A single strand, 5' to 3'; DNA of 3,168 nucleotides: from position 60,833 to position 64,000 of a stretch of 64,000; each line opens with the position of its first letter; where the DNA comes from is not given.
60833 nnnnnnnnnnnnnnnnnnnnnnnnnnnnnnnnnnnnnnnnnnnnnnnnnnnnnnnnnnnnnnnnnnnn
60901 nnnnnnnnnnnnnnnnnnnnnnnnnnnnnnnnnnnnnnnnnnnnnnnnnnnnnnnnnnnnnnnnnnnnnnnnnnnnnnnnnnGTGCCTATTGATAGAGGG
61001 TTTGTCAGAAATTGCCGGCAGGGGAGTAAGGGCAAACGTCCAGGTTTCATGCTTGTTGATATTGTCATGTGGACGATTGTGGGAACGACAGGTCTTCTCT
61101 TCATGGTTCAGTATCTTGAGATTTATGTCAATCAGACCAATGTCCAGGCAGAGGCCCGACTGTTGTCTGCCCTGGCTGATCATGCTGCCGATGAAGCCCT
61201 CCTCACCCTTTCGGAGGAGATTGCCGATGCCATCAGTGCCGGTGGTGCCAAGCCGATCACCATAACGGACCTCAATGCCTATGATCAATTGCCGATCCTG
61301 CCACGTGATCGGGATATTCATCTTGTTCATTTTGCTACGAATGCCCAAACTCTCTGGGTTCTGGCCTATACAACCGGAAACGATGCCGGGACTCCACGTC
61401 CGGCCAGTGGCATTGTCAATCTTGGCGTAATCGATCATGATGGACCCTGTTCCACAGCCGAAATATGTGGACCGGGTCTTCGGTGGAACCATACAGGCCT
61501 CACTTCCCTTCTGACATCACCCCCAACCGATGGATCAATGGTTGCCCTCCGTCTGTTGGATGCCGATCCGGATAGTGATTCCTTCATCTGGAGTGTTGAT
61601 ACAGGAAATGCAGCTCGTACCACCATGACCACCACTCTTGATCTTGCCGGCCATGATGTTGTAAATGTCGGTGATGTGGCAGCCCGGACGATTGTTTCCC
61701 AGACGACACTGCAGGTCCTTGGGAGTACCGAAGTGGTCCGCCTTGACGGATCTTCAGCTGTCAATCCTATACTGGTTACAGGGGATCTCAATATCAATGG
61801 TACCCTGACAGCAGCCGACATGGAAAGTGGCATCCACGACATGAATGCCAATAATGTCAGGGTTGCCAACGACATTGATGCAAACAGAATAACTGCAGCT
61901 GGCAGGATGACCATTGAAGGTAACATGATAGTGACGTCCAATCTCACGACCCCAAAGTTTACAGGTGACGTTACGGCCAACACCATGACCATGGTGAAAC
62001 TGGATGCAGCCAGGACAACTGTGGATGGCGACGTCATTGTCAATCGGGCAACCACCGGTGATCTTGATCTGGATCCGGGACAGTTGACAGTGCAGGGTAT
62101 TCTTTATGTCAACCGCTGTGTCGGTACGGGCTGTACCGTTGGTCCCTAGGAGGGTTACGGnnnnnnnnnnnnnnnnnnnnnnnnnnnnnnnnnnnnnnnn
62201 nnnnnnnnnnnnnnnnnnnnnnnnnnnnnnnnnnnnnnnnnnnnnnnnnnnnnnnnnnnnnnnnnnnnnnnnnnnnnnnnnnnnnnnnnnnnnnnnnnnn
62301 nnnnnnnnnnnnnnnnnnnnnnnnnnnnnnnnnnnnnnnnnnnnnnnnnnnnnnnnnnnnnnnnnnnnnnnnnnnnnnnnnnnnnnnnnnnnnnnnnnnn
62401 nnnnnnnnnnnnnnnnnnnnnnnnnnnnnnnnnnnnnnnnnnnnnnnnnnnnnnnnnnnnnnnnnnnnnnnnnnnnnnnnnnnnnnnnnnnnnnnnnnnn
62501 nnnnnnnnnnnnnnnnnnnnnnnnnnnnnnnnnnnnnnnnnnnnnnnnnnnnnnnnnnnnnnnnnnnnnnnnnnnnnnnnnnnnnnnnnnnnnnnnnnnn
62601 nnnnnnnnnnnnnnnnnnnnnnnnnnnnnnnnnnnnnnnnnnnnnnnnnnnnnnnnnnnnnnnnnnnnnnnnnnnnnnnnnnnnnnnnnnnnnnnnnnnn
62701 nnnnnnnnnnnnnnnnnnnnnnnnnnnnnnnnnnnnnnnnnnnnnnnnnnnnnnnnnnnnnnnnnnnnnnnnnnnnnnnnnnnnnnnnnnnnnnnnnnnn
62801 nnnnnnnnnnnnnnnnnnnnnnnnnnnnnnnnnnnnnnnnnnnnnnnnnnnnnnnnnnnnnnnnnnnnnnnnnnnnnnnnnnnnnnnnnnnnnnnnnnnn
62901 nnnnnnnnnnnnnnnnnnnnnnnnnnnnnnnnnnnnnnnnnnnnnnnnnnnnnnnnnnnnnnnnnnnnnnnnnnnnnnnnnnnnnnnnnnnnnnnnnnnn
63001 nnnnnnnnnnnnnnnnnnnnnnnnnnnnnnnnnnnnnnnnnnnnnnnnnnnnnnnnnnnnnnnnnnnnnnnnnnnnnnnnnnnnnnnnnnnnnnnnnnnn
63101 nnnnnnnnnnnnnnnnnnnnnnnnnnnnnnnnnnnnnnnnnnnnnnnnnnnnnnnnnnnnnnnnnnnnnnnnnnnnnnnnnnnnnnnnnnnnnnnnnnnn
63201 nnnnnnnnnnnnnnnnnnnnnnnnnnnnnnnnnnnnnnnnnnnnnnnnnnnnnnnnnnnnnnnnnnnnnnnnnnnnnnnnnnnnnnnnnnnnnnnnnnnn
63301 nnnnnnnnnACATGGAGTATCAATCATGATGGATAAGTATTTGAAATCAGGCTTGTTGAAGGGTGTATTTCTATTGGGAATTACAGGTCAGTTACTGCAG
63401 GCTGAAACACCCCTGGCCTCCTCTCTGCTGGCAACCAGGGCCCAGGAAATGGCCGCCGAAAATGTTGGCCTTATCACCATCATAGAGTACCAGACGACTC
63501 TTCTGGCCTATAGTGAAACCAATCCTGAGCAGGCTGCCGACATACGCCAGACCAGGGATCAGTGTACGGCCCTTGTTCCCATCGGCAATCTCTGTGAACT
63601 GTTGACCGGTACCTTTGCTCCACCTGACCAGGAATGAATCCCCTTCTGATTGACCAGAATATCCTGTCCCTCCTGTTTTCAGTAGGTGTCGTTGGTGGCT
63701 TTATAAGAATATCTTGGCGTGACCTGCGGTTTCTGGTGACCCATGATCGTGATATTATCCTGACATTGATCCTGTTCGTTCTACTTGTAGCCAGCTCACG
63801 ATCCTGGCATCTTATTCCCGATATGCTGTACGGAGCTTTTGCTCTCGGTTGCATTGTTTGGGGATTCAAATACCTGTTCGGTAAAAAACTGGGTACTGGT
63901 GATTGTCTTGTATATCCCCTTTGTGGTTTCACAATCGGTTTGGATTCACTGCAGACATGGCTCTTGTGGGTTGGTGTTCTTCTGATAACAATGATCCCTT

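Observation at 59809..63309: Three complete tandem PilV-type adhesin genes instead of a shufflon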

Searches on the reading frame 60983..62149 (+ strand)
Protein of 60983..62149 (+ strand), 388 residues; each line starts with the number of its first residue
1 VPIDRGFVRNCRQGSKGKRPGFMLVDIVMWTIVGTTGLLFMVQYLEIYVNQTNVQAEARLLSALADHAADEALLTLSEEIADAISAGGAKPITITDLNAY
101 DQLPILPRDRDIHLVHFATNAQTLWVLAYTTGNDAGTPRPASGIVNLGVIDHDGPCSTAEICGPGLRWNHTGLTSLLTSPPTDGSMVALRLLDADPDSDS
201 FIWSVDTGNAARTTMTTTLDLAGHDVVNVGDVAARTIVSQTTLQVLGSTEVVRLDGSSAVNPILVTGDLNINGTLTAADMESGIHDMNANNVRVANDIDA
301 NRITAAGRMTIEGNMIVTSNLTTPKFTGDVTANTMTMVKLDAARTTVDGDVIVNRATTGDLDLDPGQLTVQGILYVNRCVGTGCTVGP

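Call 3: search_protein_families(library=pfam, proteins=[window:60983-62149:+], max_evalue=0.1)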
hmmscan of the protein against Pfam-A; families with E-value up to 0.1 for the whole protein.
window:60983-62149:+ (388 aa): 1 family
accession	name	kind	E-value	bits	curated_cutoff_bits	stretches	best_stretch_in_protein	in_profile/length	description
PF04357.19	TamB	-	0.029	14.1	22.4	1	269-356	13-98/381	TamB, inner membrane protein subunit of TAM complex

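Call 8: search_protein_families(library=ncbifam, proteins=[window:60983-62149:+], max_evalue=0.1)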
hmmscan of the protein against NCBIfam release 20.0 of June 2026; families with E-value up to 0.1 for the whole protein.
window:60983-62149:+ (388 aa): 1 family
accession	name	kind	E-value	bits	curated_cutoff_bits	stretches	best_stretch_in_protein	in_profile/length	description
NF047952.2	ATportTamB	equivalog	0.0079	14.1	825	1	306-372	532-599/1240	autotransporter assembly complex protein TamB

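Call 43: find_homologous_proteins(query=window:60983-62149:+, max_evalue=0.001)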
Query window:60983-62149:+ (388 aa): 5 proteins with E <= 0.001 among 8000 candidates.
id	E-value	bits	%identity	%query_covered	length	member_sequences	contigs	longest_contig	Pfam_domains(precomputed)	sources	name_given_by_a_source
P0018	3.2e-169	581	72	96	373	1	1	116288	-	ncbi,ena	-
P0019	1.2e-142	493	65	94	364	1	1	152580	-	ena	-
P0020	1.9e-131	456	57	100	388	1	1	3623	-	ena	-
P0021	3.8e-124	432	56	94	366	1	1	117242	-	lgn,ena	-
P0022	1.2e-72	263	54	62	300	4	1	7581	-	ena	-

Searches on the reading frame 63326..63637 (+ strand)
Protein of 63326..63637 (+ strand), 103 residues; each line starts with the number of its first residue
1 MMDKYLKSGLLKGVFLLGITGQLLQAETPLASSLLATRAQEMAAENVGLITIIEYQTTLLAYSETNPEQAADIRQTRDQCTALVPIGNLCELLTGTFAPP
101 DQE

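Call 3: search_protein_families(library=pfam, proteins=[window:63326-63637:+], max_evalue=0.1)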
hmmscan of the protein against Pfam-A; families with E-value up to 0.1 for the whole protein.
window:63326-63637:+ (103 aa): 0 families

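Call 79: search_protein_families(library=ncbifam, proteins=[window:63326-63637:+], max_evalue=0.1)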
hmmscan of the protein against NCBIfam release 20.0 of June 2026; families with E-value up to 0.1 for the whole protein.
window:63326-63637:+ (103 aa): 0 families

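Call 86: search_solved_structures(query=A5, max_evalue=1)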
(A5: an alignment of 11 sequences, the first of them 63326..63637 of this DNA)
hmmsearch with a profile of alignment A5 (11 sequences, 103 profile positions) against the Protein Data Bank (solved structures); distinct sequences matched with E-value up to 1: 1.
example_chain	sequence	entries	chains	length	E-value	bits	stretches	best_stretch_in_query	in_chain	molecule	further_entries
5vip_B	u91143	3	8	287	0.51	13.8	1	17-72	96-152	MdcD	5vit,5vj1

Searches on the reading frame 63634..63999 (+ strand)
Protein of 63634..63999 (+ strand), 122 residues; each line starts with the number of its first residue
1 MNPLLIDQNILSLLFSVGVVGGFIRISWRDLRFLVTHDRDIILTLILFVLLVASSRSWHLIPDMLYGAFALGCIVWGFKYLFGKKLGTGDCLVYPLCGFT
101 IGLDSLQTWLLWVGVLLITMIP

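Call 27: search_protein_families(library=pfam, proteins=[window:63634-63999:+], max_evalue=0.01)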
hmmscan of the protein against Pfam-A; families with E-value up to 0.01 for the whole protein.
window:63634-63999:+ (122 aa): 1 family
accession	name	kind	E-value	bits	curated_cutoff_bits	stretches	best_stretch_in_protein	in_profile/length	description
PF01478.23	Peptidase_A24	-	0.004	18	26.5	1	23-118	7-100/104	Type IV leader peptidase family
